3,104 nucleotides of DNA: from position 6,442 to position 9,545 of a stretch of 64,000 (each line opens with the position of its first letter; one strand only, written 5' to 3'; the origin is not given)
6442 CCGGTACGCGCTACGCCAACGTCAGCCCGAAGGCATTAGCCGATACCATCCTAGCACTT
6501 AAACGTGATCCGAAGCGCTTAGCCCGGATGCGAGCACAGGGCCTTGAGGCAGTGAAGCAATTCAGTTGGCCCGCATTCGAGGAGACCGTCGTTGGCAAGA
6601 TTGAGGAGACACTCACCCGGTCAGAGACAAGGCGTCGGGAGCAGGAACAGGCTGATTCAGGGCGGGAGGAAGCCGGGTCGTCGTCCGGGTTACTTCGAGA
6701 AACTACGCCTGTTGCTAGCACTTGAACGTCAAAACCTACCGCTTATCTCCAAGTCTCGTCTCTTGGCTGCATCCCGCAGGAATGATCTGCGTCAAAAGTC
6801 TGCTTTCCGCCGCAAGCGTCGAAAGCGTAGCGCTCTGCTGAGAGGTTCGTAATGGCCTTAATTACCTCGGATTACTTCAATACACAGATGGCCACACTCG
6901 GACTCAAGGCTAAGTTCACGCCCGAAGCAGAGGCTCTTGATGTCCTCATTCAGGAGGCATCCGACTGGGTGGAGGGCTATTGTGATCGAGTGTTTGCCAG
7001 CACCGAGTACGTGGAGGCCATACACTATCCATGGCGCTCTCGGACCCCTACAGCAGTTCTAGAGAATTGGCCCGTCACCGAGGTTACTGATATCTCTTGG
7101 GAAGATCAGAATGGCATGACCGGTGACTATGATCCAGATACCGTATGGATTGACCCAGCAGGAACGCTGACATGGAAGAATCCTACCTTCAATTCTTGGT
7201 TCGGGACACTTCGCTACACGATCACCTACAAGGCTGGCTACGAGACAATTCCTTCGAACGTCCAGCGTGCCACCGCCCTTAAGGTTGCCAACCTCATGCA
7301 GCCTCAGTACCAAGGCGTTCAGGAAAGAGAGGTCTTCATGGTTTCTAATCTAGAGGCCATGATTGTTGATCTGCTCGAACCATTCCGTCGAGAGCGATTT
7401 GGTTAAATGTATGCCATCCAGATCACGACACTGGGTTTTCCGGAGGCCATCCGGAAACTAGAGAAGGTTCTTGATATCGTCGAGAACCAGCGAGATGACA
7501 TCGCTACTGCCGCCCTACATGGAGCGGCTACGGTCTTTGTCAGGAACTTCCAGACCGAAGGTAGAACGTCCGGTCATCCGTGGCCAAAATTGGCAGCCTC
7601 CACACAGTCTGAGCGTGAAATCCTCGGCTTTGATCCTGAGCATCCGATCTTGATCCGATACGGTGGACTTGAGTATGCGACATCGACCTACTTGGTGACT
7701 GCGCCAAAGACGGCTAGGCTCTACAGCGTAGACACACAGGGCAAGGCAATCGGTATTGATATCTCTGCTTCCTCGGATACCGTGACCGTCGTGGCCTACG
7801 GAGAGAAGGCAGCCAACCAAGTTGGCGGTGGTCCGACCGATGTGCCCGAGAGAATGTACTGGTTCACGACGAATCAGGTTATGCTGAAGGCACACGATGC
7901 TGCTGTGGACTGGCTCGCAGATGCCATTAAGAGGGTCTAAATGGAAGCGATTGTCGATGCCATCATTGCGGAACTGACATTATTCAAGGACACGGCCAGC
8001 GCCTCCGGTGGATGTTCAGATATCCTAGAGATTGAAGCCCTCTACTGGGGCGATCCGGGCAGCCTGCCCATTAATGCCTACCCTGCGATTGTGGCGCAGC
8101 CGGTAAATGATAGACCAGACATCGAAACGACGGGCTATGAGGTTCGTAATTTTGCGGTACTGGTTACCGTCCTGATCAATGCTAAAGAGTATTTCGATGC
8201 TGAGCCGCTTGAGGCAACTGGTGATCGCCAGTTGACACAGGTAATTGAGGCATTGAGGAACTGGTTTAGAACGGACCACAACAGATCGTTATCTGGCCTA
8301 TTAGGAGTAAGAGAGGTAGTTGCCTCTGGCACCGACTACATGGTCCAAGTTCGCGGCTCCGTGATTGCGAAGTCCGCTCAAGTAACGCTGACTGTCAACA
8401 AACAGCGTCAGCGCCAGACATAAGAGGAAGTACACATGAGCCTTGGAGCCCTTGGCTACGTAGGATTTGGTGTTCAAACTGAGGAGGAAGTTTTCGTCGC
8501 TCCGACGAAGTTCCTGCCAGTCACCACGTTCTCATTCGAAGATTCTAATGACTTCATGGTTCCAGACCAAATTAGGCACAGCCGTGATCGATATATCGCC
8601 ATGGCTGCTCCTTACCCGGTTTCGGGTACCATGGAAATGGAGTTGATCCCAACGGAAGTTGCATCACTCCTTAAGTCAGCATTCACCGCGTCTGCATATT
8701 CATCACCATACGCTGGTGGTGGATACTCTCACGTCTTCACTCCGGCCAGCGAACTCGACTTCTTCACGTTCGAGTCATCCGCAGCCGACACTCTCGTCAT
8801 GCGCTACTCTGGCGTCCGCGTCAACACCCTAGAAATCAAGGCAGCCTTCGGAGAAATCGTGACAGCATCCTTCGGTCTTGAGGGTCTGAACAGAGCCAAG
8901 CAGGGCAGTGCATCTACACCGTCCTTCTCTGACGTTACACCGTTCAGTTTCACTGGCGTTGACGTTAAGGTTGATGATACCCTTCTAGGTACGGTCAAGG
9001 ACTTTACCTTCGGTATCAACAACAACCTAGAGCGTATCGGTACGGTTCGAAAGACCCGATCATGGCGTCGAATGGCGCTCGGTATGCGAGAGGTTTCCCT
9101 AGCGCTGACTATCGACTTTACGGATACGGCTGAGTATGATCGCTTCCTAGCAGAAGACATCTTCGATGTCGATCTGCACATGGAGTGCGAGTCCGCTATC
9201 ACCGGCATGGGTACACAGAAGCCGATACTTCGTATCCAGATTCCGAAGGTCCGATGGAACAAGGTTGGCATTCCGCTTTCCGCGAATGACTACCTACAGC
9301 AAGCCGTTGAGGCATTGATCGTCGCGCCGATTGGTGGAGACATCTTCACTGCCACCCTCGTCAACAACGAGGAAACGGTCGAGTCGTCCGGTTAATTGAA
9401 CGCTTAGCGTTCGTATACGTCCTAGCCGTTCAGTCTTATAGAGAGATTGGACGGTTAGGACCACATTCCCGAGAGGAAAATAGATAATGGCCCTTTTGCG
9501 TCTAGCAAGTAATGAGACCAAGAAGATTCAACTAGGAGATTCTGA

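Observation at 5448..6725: A GT4 glycosyltransferase sits inside the head-morphogenesis module, next to a head protein with a Thr/Pro-rich tail. This may indicate virion glycosylation.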

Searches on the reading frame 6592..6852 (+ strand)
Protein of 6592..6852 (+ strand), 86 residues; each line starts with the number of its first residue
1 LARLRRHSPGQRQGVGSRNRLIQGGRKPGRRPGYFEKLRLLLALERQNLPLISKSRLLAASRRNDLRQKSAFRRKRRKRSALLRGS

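Call 49: search_protein_families(library=ncbifam, proteins=[window:6592-6852:+], max_evalue=0.001)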
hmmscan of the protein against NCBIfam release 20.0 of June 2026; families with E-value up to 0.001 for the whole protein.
window:6592-6852:+ (86 aa): 0 families

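Call 50: search_protein_families(library=phrogs, proteins=[window:6592-6852:+], max_evalue=0.001)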
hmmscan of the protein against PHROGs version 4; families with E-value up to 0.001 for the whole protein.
window:6592-6852:+ (86 aa): 0 families

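Call 90: search_protein_families(library=pfam, proteins=[window:6592-6852:+], max_evalue=0.05)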
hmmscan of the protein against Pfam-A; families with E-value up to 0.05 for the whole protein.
window:6592-6852:+ (86 aa): 0 families

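Call 97: search_protein_families(library=padloc, proteins=[window:6592-6852:+], max_evalue=0.001)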
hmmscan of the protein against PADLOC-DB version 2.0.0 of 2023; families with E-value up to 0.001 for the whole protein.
window:6592-6852:+ (86 aa): 0 families
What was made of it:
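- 6592..6852 (+): Unannotated small, very basic ORF (86 aa from TTG, pI 12, 31% K+R) in the +1 frame relative to the GT. It overlaps the GT 3' tail, and its stop overlaps the adaptor start (TAATG). No hit in Pfam, NCBIfam, PHROGs or PADLOC (calls 49, 50, 90, 97).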

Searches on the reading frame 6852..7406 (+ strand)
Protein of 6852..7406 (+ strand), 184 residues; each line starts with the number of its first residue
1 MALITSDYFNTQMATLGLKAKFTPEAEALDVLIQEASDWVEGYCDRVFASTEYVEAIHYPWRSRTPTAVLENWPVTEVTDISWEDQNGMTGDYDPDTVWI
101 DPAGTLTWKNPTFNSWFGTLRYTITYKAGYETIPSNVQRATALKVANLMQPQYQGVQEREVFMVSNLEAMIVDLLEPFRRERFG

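Call 3: search_protein_families(library=pfam, proteins=[window:6852-7406:+], max_evalue=0.01)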
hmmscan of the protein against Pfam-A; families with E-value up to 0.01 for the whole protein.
window:6852-7406:+ (184 aa): 0 families

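Call 4: search_protein_families(library=phrogs, proteins=[window:6852-7406:+], max_evalue=0.001)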
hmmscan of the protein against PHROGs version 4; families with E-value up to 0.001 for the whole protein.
window:6852-7406:+ (184 aa): 2 families
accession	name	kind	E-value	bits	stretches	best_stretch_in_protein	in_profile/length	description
phrog_442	-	connector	5.1e-25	89.3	1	21-182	102-264/270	head-tail adaptor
phrog_2377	-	connector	0.00098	20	0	15-160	12-135/184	head-tail adaptor Ad1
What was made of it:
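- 6852..7406 (+): Head-tail adaptor / head closure protein. phrog_442 5.1e-25 (call 4).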

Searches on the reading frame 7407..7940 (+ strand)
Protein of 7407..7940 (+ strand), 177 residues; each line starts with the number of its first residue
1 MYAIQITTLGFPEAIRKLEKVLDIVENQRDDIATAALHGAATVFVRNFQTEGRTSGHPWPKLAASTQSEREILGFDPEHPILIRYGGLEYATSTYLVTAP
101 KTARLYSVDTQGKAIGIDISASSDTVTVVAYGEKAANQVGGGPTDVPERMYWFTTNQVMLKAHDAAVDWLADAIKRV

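Call 3: search_protein_families(library=pfam, proteins=[window:7407-7940:+], max_evalue=0.01)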
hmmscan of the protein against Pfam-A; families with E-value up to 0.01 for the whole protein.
window:7407-7940:+ (177 aa): 0 families

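Call 4: search_protein_families(library=phrogs, proteins=[window:7407-7940:+], max_evalue=0.001)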
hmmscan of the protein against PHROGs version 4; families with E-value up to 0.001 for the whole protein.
window:7407-7940:+ (177 aa): 1 family
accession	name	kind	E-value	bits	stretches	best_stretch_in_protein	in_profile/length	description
phrog_26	-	connector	7.8e-05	23.3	1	1-176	77-232/321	tail completion or Neck1 protein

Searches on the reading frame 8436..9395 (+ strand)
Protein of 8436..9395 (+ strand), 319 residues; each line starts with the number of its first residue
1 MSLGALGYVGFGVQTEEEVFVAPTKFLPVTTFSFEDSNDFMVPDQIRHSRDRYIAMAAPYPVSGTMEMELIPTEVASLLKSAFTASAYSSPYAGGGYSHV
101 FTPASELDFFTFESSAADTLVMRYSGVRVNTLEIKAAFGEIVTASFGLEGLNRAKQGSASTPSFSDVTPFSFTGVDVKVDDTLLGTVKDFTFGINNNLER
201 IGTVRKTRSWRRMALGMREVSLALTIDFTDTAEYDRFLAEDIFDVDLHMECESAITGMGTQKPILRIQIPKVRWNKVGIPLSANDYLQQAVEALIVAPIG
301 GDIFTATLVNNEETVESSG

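Call 3: search_protein_families(library=pfam, proteins=[window:8436-9395:+], max_evalue=0.01)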
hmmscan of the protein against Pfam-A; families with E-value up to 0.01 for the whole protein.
window:8436-9395:+ (319 aa): 1 family
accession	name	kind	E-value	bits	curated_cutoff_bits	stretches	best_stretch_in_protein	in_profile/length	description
PF18906.5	Phage_tube_2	-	1.9e-32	113.4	27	1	4-256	1-240/266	Phage tail tube protein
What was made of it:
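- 8436..9395 (+): Tail tube protein. In many closer relatives its C-terminus ends in a short E-x-T-V-x-type motif (window: .............). Pfam Phage_tube_2 1.9e-32 (call 3).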

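Call 4: search_protein_families(library=phrogs, proteins=[window:8436-9395:+], max_evalue=0.001)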
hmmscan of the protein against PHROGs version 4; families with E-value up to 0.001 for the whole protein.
window:8436-9395:+ (319 aa): 1 family
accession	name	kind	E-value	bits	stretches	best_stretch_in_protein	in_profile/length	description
phrog_290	-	tail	4.2e-41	142.6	1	1-316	13-337/411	minor tail protein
